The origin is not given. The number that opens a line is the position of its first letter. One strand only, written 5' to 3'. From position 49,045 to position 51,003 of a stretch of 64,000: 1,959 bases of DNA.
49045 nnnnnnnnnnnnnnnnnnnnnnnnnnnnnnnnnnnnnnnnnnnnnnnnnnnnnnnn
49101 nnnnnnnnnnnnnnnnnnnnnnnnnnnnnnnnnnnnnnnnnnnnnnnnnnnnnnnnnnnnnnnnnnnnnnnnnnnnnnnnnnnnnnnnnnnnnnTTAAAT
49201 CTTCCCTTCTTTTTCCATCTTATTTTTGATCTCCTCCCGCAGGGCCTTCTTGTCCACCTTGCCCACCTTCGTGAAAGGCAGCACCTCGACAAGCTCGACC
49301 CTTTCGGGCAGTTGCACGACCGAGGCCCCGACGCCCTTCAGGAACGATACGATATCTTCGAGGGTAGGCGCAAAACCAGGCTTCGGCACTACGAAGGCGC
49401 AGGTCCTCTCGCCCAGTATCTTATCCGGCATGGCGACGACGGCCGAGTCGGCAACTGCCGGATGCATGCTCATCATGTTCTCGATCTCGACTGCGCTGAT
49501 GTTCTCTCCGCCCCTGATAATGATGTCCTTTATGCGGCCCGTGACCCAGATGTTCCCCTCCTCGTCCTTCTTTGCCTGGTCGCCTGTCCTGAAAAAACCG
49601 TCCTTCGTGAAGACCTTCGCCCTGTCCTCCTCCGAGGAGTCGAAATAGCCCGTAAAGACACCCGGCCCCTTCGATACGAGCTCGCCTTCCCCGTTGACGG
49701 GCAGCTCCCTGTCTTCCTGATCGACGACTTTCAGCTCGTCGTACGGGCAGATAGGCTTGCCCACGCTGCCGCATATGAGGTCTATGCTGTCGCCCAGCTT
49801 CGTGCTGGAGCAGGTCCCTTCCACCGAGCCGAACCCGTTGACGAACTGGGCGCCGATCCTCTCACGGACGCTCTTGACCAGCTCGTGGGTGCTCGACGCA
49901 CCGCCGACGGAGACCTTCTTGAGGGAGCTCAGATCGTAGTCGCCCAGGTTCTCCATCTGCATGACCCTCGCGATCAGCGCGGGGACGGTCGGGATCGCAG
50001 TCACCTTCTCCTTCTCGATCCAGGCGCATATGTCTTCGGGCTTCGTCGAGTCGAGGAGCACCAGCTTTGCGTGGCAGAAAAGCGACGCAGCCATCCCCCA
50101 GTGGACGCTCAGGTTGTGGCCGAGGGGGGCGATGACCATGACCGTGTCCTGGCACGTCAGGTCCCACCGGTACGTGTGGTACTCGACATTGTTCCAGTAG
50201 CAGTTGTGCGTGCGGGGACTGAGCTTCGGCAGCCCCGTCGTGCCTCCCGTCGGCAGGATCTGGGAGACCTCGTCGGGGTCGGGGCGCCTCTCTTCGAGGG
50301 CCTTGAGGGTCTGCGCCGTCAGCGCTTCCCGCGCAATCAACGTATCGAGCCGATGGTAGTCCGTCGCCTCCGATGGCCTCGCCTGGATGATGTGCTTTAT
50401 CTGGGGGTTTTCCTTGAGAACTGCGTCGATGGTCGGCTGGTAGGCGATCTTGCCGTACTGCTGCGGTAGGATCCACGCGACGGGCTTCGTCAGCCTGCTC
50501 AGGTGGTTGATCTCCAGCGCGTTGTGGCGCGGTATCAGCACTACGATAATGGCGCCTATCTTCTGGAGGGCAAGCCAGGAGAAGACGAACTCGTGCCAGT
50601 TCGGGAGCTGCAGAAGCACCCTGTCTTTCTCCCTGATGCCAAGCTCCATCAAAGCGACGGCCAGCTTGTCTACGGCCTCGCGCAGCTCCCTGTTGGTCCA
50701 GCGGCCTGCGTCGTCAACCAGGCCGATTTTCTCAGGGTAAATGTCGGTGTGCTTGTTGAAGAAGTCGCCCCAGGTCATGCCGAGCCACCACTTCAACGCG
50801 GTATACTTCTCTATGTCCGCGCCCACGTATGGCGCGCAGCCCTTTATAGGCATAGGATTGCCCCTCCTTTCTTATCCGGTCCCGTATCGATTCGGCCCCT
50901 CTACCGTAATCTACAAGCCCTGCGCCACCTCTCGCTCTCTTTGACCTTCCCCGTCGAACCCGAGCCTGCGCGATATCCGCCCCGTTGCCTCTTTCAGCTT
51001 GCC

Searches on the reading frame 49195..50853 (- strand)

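Call 85: search_protein_families(library=pfam, proteins=[window:49195-50853:-], max_evalue=0.000001)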
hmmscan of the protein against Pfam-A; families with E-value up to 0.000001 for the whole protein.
window:49195-50853:- (552 aa): 2 families
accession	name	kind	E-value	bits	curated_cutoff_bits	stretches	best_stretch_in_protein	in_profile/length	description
PF00501.34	AMP-binding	-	3.1e-70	237.4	29.9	1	35-404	4-384/384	AMP-binding enzyme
PF13193.12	AMP-binding_C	-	2.6e-16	60.7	24.5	1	456-532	1-76/76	AMP-binding enzyme C-terminal domain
